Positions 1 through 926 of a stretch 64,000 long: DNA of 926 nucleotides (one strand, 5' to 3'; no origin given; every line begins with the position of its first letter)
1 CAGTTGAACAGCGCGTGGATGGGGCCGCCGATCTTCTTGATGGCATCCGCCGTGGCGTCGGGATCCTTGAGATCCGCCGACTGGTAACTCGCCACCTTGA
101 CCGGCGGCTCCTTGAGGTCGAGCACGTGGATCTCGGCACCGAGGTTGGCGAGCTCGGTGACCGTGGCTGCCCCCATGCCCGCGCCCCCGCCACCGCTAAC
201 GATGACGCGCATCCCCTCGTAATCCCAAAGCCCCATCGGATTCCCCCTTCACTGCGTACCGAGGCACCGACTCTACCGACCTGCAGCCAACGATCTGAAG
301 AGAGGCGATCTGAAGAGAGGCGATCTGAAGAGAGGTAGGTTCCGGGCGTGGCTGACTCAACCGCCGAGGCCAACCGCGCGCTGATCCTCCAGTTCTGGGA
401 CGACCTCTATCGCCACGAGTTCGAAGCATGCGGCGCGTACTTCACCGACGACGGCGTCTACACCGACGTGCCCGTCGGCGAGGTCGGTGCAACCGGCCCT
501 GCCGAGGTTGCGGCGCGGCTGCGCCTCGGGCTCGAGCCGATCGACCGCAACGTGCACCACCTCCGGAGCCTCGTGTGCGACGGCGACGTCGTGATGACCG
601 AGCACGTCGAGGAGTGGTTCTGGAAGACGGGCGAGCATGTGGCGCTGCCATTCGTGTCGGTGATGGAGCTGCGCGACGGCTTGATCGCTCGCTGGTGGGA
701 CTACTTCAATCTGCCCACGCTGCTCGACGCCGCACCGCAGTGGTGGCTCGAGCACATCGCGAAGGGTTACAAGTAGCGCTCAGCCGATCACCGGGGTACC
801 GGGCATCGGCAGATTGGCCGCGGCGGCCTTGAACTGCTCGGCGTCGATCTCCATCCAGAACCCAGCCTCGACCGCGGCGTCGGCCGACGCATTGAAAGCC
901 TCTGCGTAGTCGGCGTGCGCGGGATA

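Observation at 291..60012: High density of short tandem repeats (12-17 bp, 2-5 copies) at functionally sensitive positions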

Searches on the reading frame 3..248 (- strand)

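Call 18: search_protein_families(library=pfam, proteins=[window:3-248:-], max_evalue=0.01)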
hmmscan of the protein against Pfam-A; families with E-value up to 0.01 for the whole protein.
window:3-248:- (82 aa): 3 families
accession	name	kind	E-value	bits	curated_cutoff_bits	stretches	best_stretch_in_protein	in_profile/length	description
PF00106.31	adh_short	-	0.0022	17.9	26.6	1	15-67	2-65/195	short chain dehydrogenase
PF25256.1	DUF7857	-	0.0064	17.5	27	1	2-74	37-114/123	Family of unknown function (DUF7857)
PF01262.27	AlaDh_PNT_C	-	0.0067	16.3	23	1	13-49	29-63/214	Alanine dehydrogenase/PNT, C-terminal domain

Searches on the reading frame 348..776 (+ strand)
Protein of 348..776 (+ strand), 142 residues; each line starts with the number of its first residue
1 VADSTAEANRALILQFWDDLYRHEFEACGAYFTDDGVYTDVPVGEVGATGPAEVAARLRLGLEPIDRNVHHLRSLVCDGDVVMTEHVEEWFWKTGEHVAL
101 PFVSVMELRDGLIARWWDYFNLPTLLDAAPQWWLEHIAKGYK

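Call 18: search_protein_families(library=pfam, proteins=[window:348-776:+], max_evalue=0.01)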
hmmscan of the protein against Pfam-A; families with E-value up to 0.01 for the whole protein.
window:348-776:+ (142 aa): 3 families
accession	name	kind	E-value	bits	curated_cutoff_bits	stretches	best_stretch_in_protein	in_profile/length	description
PF12680.13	SnoaL_2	-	1.2e-13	51.9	27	1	15-116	3-102/102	SnoaL-like domain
PF07858.18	LEH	-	2.6e-08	34.6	24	1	14-129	8-120/122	Limonene-1,2-epoxide hydrolase catalytic domain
PF07366.18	SnoaL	-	6.5e-07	29.7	28.4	1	12-126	2-123/126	SnoaL-like polyketide cyclase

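Call 41: find_encoding_contigs(protein=window:348-773:+, flank=3000, max_places=10)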
Protein seq(142 aa) (142 aa): 2 contigs read that carry it; 2 places shown.
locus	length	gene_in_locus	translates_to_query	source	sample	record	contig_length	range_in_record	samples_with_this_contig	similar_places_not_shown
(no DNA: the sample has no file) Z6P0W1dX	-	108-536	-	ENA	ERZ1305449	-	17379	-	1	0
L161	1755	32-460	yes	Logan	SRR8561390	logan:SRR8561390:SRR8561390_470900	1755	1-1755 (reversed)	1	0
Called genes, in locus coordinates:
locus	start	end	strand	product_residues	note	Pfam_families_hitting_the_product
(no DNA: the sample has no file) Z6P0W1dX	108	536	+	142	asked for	PF07858:LEH, PF07366:SnoaL (weak), PF12680:SnoaL_2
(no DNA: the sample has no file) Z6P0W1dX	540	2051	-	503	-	PF20091:Abhydrolase_10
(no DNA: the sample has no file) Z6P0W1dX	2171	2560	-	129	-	-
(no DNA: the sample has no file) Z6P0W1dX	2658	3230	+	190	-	PF00877:NLPC_P60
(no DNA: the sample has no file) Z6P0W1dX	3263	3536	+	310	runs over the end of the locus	PF12146:Hydrolase_4 (faint), PF00326:Peptidase_S9 (faint)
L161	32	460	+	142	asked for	PF07858:LEH, PF07366:SnoaL (weak), PF12680:SnoaL_2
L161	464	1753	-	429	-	?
